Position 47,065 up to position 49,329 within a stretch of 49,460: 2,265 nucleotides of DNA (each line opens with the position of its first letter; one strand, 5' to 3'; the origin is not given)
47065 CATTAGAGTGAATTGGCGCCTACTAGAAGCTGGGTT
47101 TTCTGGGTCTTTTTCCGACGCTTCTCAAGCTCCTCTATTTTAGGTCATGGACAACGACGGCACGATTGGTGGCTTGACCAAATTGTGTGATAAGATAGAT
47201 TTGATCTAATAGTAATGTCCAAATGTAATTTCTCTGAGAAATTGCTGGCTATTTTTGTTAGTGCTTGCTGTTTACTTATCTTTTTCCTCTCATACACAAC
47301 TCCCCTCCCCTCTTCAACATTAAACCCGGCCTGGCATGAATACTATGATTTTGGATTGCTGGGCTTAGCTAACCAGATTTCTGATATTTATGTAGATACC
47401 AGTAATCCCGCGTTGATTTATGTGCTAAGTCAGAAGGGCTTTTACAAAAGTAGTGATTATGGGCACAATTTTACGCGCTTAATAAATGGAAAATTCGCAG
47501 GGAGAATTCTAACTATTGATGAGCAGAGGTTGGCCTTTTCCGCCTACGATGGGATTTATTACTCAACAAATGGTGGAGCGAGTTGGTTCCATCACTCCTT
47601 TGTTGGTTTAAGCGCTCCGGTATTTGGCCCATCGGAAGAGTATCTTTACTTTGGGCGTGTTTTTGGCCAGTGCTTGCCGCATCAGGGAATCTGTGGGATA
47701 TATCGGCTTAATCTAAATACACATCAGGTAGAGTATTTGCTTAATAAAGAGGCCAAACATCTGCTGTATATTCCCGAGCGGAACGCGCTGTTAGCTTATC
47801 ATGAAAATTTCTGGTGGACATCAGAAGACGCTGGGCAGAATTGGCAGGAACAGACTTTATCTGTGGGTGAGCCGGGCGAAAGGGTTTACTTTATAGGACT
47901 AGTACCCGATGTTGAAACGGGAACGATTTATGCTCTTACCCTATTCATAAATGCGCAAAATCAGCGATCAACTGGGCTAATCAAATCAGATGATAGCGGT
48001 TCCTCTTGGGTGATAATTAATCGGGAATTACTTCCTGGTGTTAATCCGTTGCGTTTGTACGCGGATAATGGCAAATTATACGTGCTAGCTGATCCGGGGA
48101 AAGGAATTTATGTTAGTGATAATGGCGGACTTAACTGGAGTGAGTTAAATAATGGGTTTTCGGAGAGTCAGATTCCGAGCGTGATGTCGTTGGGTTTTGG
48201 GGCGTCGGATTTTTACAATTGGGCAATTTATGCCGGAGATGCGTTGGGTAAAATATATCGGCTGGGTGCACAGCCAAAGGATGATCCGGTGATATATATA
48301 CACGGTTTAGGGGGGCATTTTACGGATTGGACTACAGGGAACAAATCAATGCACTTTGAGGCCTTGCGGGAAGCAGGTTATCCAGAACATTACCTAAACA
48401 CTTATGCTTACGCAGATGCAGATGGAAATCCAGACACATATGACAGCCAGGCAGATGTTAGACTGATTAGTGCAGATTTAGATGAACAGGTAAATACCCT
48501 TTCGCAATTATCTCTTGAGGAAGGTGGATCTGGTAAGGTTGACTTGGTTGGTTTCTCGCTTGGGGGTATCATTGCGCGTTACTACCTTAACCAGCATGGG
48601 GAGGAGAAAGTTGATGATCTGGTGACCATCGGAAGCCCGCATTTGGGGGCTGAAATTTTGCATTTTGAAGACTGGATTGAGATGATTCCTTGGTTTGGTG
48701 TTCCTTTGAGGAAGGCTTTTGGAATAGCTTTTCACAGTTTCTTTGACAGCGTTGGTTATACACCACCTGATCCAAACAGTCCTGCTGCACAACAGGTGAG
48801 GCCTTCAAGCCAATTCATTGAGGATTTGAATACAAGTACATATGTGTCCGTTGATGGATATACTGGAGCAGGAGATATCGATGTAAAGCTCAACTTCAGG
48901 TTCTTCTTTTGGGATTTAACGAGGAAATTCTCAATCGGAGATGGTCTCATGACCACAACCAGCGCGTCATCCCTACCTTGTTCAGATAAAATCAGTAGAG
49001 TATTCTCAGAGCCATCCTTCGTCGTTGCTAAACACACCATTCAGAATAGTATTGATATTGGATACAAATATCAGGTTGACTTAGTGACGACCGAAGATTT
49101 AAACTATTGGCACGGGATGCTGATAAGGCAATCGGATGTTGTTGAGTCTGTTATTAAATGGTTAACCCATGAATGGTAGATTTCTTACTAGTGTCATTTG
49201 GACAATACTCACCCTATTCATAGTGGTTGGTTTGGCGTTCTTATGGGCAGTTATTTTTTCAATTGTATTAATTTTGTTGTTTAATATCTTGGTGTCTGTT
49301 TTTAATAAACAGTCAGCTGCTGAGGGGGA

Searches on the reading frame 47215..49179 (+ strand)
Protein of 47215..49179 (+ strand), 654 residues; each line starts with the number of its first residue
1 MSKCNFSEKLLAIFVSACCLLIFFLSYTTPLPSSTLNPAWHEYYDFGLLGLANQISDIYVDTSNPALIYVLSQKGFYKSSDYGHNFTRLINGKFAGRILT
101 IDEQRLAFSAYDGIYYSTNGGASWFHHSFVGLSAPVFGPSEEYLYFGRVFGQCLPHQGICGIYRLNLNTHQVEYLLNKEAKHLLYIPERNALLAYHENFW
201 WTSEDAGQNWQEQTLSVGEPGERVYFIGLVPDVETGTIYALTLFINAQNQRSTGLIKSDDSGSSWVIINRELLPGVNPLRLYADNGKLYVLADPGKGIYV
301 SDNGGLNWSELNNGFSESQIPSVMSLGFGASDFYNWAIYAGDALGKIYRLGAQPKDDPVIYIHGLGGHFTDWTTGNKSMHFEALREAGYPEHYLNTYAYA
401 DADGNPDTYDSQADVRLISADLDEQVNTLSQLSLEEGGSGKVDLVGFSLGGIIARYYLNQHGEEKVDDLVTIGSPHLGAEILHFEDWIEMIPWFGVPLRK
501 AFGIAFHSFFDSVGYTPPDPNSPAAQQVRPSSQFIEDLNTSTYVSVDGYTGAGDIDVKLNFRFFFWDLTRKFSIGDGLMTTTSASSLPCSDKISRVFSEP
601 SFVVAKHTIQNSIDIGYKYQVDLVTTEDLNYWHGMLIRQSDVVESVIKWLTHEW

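Call 9: search_protein_families(library=pfam, proteins=[window:47215-49179:+], max_evalue=0.01)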
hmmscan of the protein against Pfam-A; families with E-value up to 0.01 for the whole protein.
window:47215-49179:+ (654 aa): 11 families
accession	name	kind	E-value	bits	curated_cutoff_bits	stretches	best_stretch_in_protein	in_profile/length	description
PF02089.21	Palm_thioest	-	1.1e-11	45.3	26.8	1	358-482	1-116/254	Palmitoyl protein thioesterase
PF00561.26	Abhydrolase_1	-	2.1e-11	44.4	25.8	1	358-481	2-103/245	alpha/beta hydrolase fold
PF07819.20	PGAP1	-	1.4e-09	38.5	24.3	1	356-483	4-136/233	PGAP1-like alpha/beta domain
PF15902.12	Sortilin-Vps10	-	6.7e-07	28.9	33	0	256-341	4-87/446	Sortilin, neurotensin receptor 3,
PF05057.20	DUF676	-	2.4e-06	27.6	20.3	1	359-480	8-129/217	Putative serine esterase (DUF676)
PF12697.13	Abhydrolase_6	-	4.8e-06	27.8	26.3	1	359-503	1-121/217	Alpha/beta hydrolase family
PF01674.24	Lipase_2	-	1.8e-05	24.9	20.3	1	357-474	2-107/219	Lipase (class 2)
PF24096.1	DUF7379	-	0.00032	21.1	33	1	419-491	47-127/191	Domain of unknown function (DUF7379)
PF02012.26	BNR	-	0.00053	20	27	0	299-309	1-11/12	BNR/Asp-box repeat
PF15899.11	BNR_6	-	0.0012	19.1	27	0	77-87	2-12/14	BNR-Asp box repeat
PF06028.17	DUF915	-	0.0025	17.7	22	0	441-479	104-146/255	Alpha/beta hydrolase of unknown function (DUF915)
